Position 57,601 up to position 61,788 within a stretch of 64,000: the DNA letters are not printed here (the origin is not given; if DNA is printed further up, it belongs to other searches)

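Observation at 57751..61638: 1295-aa GGDEF-STAND NTPase-helical-repeat fusion protein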

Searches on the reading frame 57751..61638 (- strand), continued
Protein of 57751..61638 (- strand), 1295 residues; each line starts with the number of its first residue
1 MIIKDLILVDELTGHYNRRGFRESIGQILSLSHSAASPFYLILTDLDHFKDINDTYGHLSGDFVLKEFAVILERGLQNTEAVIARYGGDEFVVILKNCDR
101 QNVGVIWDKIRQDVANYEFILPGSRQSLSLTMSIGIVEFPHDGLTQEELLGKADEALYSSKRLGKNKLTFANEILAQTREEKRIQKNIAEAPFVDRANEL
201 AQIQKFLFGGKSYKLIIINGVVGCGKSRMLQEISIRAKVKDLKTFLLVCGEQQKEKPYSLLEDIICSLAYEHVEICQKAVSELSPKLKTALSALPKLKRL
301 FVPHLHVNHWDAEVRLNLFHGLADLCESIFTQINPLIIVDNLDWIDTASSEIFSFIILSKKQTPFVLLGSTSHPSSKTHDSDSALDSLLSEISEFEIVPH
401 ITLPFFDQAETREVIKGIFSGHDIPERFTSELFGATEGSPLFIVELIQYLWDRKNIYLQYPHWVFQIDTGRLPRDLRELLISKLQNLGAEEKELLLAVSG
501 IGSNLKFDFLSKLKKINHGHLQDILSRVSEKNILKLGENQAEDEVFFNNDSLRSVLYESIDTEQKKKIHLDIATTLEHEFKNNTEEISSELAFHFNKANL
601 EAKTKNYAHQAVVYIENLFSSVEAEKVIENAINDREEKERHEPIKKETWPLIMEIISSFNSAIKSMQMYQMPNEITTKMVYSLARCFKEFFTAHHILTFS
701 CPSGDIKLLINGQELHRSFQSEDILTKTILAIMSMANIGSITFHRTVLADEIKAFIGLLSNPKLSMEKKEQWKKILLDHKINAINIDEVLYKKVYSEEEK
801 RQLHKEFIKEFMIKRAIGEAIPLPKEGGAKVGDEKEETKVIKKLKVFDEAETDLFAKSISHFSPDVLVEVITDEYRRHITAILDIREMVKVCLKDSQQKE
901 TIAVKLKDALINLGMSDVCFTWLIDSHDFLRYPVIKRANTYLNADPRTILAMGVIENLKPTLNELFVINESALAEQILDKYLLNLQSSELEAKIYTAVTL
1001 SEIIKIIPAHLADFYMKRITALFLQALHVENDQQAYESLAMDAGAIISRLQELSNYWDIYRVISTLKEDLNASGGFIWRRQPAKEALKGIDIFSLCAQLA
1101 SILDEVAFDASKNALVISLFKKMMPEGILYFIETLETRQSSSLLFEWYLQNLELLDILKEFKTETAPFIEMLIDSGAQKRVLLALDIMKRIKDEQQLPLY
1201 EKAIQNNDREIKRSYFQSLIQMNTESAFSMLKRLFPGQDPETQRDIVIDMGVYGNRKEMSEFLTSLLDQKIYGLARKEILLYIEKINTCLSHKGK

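Call 15: find_encoding_contigs(protein=P0001, flank=10000, max_places=3)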
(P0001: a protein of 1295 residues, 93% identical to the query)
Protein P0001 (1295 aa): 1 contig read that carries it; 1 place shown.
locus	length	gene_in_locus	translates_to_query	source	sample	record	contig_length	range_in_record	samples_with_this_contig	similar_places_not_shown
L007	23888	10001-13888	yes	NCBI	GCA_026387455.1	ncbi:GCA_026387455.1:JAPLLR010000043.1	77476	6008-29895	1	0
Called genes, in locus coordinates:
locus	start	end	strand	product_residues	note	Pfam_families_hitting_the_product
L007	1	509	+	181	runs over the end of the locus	-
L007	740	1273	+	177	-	PF10543:ORF6N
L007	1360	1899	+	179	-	PF00881:Nitroreductase, PF14512:TM1586_NiRdase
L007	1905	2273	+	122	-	PF06262:Zincin_1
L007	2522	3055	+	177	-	PF10543:ORF6N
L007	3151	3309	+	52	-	-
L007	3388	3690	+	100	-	-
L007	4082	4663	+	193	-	-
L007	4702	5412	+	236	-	-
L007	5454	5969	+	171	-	PF01863:YgjP-like, PF10263:SprT-like (faint)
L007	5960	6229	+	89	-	PF06249:EutQ (weak), PF05899:Cupin_3, PF07883:Cupin_2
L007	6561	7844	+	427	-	PF03417:AAT (weak), PF02275:CBAH (weak)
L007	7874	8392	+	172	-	PF00881:Nitroreductase, PF14512:TM1586_NiRdase (weak), PF00881:Nitroreductase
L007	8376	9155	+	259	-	PF00990:GGDEF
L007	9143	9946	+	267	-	PF03958:Secretin_N, PF00263:Secretin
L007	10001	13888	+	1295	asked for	PF00990:GGDEF, PF13191:AAA_16 (weak), PF13401:AAA_22 (weak)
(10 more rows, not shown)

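Call 16: find_encoding_contigs(protein=P0002, flank=10000, max_places=3)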
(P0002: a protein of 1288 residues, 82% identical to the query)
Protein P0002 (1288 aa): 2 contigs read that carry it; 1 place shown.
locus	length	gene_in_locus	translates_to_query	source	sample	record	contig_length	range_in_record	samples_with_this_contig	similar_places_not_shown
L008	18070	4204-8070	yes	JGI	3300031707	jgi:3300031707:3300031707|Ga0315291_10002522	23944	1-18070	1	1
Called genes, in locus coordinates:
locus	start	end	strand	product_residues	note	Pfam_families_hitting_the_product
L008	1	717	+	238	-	?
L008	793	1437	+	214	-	PF01553:Acyltransferase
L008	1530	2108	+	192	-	PF00210:Ferritin, PF02915:Rubrerythrin, PF21349:RUBY_RBDX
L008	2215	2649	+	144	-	-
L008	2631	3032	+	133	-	PF00072:Response_reg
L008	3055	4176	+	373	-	-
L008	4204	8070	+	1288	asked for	PF00990:GGDEF, PF13191:AAA_16, PF13401:AAA_22 (faint)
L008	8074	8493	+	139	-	PF00892:EamA (weak)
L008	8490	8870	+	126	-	PF00892:EamA (faint)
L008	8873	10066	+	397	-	PF04339:FemAB_like, PF13480:Acetyltransf_6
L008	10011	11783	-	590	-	PF02554:CstA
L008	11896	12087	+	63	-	PF12844:HTH_19, PF13560:HTH_31 (weak), PF01381:HTH_3, PF13443:HTH_26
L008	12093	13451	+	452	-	PF02321:OEP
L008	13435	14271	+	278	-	PF25917:BSH_RND (weak), PF25973:BSH_CzcB (weak), PF25984:BSH_YknX (weak), PF25954:Beta-barrel_RND_2 (weak), PF25990:Beta-barrel_YknX, PF26002:Beta-barrel_AprE (weak)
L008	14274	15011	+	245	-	PF00005:ABC_tran, PF13304:AAA_21 (weak)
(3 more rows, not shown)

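Call 48: find_related_loci(query=A1, collection=genome_contigs, flank=8000)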
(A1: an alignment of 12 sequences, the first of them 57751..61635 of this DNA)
Query A1 (1294 aa) in genome_contigs; peptide patterns used: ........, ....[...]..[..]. (x = any residue, [..] = any of these).
600 stretches matched a pattern (row limit reached: there are more); 597 encode a relative of the query (tblastn E <= 1e-3); the best 80 are kept; 80 distinct loci.
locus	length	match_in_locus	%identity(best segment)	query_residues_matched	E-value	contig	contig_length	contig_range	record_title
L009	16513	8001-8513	37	3-174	2e-30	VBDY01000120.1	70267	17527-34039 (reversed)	MAG: Chloroflexi bacterium isolate CF_12 14_0929_12_20cm_scaffold_171, whole genome shotgun sequence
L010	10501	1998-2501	38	3-171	1e-30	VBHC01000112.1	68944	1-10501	MAG: Chloroflexi bacterium isolate CF_94 14_0927_09_20cm_scaffold_55, whole genome shotgun sequence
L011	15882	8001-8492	41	2-168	2e-29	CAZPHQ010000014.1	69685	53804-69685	MAG TPA_asm: uncultured Spirochaetia bacterium isolate SRP077602_co3_46 genome assembly, contig: NODE_269_length_69685_c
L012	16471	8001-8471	40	8-167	2e-29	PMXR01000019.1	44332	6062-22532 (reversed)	MAG: Chloroflexi bacterium isolate fen_1026 73.20110800_E1D.52_contig_709, whole genome shotgun sequence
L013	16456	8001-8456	39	9-168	5e-29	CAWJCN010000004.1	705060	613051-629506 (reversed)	MAG: uncultured Actinomycetes bacterium isolate MFD04944.bin.1.334 genome assembly, contig: contig_36068, whole genome s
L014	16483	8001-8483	42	5-168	7e-29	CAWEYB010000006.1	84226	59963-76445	MAG: uncultured Chloroflexia bacterium isolate MFD05513.bin.2.174 genome assembly, contig: contig_86307, whole genome sh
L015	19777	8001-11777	38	5-198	2e-28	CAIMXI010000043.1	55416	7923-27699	MAG: uncultured Geobacteraceae bacterium isolate LJ_bin-4045 genome assembly, contig: bin-4045:043/511, whole genome sho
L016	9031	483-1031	37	5-188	1e-27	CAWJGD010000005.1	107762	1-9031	MAG: uncultured Acidobacteriota bacterium isolate MFD05377.bin.2.28 genome assembly, contig: contig_117777, whole genome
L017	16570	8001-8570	37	9-201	2e-27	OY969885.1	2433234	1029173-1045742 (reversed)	MAG: uncultured Chloroflexia bacterium isolate MFD01275.bin.c.5 genome assembly, chromosome: 1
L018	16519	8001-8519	39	9-182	2e-27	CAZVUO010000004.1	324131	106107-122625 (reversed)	MAG TPA_asm: uncultured bacterium isolate binchicken_co22_256 genome assembly, contig: NODE_8_length_324131_cov_865.3341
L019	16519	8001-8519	37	8-183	3e-27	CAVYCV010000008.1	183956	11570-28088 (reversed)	MAG: uncultured Chloroflexia bacterium isolate MFD04944.bin.1.217 genome assembly, contig: contig_72303, whole genome sh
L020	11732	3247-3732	36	7-174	3e-27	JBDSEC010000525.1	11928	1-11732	MAG: Pyrinomonadaceae bacterium isolate cluster1_bin.196 k127_14325290, whole genome shotgun sequence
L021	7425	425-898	40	8-168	5e-27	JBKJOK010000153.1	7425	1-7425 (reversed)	MAG: Candidatus Limnocylindrales bacterium isolate ant_bin.41 S1Ck117_629592_flag_0_multi_45.2704_len_7425, whole genome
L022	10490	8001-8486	36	5-167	2e-26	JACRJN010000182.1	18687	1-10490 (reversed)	MAG: Candidatus Schekmanbacteria bacterium isolate NC_groundwater_1830_Pr3_B-0.1um_47_19 SR-2_scaffold_141_3977589, whol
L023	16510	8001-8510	36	2-171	2e-26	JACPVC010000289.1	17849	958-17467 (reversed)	MAG: Chloroflexi bacterium isolate NC_groundwater_774_Ag_S2p5_52_15 JBCH_GD18_4_SO25_S179_scaffold_696146, whole genome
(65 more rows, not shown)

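Call 52: find_encoding_contigs(protein=P0009, flank=8000, max_places=2)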
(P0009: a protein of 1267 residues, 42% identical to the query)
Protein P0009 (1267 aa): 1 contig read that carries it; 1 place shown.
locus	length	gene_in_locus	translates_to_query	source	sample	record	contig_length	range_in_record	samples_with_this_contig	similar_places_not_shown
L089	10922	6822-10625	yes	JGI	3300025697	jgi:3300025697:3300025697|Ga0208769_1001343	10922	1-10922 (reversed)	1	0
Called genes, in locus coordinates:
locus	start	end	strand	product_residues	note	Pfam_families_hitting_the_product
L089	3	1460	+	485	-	?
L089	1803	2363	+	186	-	PF02674:Colicin_V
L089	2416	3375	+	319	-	-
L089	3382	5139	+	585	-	PF01807:Zn_ribbon_DnaG, PF08275:DNAG_N, PF01751:Toprim, PF13155:Toprim_2, PF13362:Toprim_3 (weak), PF13662:Toprim_4, PF10410:DnaB_bind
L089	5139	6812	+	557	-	PF03979:Sigma70_r1_1, PF00140:Sigma70_r1_2, PF04542:Sigma70_r2, PF04539:Sigma70_r3, PF04545:Sigma70_r4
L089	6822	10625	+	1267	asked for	PF00990:GGDEF, PF01637:ATPase_2 (weak), PF13191:AAA_16, PF13401:AAA_22 (weak)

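Call 53: find_encoding_contigs(protein=P0013, flank=8000, max_places=2)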
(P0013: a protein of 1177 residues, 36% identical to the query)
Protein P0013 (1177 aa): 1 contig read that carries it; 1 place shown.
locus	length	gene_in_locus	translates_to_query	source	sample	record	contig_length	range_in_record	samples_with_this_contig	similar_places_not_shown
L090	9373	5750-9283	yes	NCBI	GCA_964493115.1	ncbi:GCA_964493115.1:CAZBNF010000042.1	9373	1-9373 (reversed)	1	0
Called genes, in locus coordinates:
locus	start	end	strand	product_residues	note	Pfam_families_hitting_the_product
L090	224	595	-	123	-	-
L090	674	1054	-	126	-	-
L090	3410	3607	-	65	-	-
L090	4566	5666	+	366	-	-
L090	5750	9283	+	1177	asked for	PF00990:GGDEF, PF01637:ATPase_2 (faint), PF13191:AAA_16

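Call 54: find_encoding_contigs(protein=P0014, flank=8000, max_places=2)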
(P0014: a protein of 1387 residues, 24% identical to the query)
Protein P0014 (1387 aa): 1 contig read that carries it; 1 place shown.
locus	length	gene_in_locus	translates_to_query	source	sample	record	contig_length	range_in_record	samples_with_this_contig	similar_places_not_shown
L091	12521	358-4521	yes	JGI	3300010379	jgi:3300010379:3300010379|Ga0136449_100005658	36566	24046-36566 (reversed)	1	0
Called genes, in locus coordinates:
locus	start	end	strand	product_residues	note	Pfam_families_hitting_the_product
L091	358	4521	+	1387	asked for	PF00990:GGDEF, PF13191:AAA_16, PF13401:AAA_22 (faint), PF02985:HEAT (faint), PF13646:HEAT_2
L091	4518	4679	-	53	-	-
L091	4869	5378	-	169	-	-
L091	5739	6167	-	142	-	-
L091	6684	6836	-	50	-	-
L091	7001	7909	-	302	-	PF01381:HTH_3 (faint)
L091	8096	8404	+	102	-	PF00166:Cpn10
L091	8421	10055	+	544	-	PF00118:Cpn60_TCP1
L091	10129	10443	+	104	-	-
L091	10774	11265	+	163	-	PF11138:DUF2911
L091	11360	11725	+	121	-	-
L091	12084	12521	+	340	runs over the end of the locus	PF11737:DUF3300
